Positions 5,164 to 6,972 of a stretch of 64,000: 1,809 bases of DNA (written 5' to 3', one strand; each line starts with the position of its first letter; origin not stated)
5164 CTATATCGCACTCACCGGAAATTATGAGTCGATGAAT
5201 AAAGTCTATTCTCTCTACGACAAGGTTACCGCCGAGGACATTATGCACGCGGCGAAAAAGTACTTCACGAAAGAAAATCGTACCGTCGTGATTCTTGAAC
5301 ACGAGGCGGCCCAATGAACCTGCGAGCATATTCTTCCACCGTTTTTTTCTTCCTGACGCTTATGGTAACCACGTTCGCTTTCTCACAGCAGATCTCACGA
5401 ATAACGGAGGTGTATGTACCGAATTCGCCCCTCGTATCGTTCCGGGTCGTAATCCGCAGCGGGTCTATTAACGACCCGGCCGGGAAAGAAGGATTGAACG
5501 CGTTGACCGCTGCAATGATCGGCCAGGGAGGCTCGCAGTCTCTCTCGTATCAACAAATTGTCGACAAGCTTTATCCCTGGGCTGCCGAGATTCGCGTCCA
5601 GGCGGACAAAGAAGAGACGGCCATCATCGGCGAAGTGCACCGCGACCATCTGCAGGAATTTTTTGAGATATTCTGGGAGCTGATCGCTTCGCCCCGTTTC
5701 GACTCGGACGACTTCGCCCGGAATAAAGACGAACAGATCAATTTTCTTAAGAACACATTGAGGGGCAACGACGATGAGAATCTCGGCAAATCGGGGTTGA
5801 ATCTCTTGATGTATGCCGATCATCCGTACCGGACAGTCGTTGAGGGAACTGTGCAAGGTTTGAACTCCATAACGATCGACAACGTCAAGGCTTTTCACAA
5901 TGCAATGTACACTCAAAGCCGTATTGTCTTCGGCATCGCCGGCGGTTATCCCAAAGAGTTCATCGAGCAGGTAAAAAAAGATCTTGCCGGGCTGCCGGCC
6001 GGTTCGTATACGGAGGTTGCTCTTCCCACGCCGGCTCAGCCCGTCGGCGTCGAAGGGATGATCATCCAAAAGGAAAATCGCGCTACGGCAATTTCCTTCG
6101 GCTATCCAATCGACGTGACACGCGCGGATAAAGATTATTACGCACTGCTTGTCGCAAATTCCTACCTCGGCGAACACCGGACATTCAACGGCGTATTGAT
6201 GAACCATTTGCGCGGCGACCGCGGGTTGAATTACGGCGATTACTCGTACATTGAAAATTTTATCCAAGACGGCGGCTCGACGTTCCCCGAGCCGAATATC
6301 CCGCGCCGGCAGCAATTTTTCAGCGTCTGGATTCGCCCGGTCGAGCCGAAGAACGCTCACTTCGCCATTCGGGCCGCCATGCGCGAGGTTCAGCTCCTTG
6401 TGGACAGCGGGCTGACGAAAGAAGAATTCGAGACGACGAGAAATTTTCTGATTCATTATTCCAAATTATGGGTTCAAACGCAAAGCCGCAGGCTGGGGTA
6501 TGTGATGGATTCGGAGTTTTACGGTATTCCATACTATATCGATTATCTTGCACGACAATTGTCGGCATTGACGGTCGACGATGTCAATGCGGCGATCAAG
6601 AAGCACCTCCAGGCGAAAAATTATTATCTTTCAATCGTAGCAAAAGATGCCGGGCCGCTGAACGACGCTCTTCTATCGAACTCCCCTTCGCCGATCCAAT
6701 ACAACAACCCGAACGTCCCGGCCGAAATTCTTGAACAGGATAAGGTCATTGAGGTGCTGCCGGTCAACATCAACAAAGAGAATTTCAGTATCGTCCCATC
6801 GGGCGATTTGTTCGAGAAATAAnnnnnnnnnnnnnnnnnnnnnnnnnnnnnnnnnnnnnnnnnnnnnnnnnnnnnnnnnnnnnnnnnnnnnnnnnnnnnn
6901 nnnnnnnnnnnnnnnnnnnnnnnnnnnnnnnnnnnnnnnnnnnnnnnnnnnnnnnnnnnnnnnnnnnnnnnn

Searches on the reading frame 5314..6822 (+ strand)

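Call 15: search_protein_families(library=pfam, proteins=[window:5314-6822:+], max_evalue=0.01)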
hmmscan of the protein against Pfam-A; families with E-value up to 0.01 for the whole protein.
window:5314-6822:+ (502 aa): 2 families
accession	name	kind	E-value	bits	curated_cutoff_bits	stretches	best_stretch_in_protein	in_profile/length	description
PF05193.26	Peptidase_M16_C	-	3.5e-19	69.8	23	1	185-377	1-179/181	Peptidase M16 inactive domain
PF00675.25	Peptidase_M16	-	4e-08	33.7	22.3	1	36-141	8-111/149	Insulinase (Peptidase family M16)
